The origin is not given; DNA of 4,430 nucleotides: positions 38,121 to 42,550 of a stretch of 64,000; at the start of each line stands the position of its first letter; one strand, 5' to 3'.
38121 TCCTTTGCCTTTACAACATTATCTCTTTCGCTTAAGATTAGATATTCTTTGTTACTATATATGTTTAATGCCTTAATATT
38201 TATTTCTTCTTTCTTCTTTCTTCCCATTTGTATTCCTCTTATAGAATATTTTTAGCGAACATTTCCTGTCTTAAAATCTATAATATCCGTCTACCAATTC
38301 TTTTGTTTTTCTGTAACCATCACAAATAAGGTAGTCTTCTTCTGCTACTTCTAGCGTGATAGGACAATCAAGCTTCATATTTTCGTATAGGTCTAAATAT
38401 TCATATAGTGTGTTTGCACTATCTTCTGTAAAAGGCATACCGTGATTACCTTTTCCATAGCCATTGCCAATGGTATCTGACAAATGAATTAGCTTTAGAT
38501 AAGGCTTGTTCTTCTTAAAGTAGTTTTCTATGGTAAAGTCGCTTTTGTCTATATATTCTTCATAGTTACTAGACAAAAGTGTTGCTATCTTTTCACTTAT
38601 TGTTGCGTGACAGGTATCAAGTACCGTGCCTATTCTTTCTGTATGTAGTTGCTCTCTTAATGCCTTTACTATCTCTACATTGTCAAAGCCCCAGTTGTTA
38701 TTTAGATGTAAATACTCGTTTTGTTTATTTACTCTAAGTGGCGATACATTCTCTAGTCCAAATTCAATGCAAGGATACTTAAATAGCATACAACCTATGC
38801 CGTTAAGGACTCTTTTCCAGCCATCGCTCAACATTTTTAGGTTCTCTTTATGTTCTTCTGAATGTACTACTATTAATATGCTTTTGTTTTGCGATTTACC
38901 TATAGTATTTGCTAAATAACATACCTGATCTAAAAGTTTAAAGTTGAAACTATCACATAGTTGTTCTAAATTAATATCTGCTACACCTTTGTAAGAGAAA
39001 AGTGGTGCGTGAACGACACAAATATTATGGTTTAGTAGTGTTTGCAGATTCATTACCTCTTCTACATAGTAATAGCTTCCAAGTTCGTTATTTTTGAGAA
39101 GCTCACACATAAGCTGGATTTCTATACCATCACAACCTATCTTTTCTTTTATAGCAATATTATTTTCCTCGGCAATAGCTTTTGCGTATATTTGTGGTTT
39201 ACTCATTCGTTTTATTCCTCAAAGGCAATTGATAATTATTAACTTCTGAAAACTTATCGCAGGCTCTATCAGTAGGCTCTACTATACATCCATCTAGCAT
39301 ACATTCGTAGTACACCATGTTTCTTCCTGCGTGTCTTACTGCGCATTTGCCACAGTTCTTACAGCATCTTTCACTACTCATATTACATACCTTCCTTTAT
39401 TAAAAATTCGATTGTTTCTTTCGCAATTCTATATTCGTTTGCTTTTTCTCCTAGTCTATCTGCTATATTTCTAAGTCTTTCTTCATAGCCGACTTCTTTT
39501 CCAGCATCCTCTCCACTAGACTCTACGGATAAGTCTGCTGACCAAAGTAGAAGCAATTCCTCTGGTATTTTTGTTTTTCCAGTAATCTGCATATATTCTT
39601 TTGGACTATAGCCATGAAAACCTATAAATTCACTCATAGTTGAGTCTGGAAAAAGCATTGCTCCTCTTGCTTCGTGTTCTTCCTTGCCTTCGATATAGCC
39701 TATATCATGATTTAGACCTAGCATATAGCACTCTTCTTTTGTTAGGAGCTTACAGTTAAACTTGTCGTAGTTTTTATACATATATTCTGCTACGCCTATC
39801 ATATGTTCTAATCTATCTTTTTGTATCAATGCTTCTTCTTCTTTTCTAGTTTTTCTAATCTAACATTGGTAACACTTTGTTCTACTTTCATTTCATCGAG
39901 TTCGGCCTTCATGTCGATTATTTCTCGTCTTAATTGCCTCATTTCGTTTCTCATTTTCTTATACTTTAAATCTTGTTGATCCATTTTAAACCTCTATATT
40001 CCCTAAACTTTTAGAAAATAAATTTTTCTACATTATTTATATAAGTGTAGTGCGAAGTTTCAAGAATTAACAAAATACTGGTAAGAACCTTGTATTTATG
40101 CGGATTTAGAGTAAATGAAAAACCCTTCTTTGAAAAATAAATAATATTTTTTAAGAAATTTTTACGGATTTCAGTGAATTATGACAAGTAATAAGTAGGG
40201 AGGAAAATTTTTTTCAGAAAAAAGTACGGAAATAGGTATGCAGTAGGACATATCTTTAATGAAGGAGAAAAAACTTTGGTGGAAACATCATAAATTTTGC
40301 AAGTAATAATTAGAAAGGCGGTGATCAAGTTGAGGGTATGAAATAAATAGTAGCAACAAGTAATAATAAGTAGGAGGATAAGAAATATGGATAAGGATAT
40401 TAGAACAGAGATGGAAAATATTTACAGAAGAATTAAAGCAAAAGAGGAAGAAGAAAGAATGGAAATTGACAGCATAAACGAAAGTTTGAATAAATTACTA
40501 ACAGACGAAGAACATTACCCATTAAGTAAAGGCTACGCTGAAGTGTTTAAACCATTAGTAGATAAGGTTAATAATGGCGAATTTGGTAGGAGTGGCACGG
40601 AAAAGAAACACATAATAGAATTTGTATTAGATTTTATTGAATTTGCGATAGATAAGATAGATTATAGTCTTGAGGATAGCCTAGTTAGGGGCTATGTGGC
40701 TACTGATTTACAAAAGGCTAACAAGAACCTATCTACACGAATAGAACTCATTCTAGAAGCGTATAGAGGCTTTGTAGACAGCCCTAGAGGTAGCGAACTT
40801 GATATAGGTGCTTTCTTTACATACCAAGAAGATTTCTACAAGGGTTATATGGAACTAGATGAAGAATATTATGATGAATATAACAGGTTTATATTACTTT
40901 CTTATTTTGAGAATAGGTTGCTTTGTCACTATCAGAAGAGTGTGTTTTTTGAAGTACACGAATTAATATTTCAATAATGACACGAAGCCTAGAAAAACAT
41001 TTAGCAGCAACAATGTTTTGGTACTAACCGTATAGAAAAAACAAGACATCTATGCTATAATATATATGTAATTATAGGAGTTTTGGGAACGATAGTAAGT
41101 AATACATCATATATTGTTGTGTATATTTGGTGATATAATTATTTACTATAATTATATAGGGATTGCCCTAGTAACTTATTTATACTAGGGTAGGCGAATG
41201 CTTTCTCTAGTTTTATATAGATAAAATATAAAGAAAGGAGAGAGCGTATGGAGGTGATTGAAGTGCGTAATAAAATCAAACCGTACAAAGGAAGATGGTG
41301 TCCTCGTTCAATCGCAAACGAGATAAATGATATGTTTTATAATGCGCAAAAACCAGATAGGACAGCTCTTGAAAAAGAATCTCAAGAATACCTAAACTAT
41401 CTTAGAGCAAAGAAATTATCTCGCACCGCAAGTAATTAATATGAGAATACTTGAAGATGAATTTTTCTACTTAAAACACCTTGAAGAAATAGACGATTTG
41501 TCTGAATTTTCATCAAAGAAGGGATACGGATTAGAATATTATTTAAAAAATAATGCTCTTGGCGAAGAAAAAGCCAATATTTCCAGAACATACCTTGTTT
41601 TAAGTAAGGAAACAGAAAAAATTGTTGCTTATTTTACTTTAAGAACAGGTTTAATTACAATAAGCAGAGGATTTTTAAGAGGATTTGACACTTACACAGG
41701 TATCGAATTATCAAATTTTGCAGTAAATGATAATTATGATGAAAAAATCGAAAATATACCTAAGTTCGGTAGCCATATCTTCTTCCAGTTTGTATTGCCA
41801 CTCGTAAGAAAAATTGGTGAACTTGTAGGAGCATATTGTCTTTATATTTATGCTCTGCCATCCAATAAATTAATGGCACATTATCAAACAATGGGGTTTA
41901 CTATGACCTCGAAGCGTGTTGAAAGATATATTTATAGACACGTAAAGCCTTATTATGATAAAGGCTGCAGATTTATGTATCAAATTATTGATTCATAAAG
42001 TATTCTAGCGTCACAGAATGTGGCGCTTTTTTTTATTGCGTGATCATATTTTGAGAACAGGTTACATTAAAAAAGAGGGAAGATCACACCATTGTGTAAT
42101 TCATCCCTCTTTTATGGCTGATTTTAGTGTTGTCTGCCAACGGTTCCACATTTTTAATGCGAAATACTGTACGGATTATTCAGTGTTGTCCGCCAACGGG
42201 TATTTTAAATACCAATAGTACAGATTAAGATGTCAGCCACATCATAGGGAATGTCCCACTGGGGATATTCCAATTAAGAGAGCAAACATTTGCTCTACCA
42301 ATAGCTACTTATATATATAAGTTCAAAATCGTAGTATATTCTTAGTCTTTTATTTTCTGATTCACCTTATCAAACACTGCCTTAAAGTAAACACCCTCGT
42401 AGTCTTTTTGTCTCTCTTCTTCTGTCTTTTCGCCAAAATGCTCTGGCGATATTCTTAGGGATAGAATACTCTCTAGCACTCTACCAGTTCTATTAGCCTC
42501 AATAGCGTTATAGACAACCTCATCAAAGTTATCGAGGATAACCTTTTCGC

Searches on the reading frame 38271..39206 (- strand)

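Call 12: search_protein_families(library=pfam, proteins=[window:38271-39206:-], max_evalue=0.01)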
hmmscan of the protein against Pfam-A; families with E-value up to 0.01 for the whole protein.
window:38271-39206:- (311 aa): 2 families
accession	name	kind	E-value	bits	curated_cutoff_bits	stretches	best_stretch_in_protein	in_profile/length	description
PF01261.30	AP_endonuc_2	-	3.8e-08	33.8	31.1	1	21-289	5-231/249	Xylose isomerase-like TIM barrel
PF23551.1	Zn_ribbon_20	-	0.0046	17.4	27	0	266-285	10-29/35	Zinc beta-ribbon domain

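Call 13: search_protein_families(library=phrogs, proteins=[window:38271-39206:-], max_evalue=0.001)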
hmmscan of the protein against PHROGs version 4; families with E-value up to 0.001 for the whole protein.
window:38271-39206:- (311 aa): 0 families

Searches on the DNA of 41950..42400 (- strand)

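Call 33: search_rna_families(source=window, start=41950, end=42400, threshold=evalue, max_evalue=10)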
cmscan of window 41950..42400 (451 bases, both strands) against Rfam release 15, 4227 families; matches with E-value up to 10: 8.
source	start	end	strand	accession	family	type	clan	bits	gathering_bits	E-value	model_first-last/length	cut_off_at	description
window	41961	42034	+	RF02871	ncS54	Gene; sRNA;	-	20.8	43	0.024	1-79/79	no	Burkholderia sRNA 54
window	41967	42044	+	RF02732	JA04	Gene; sRNA;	-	20.1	81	2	1-81/81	no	Aggregatibacter sRNA JA04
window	42069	42115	-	RF03623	mir-1252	Gene; miRNA;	-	18.9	70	1.6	1-65/65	no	mir-1252 microRNA precursor family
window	42052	42126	-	RF01002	mir-936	Gene; miRNA;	-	16.8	110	1.9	1-98/98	no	mir-936 microRNA precursor family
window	42056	42125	+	RF01479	rli48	Gene; sRNA;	-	15.5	100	6.2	1-149/149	no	Listeria sRNA rli48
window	41950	42034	+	RF00022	GcvB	Gene;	-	14.2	42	0.91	60-204/204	5'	GcvB RNA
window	42058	42130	+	RF01896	mir-142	Gene; miRNA;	-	13.9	57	6.8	1-85/85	no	mir-142 microRNA precursor family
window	41970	42036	+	RF02676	Esr41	Gene; sRNA;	-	12.7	102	9.9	1-74/74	no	Enterohemorrhagic E. coli sRNA 41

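Call 34: search_dna_similar(query=window:42040-42345:-, collection=phages, mode=distant, max_evalue=0.01)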
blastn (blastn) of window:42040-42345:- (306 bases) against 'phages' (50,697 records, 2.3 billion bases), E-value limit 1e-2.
No match.
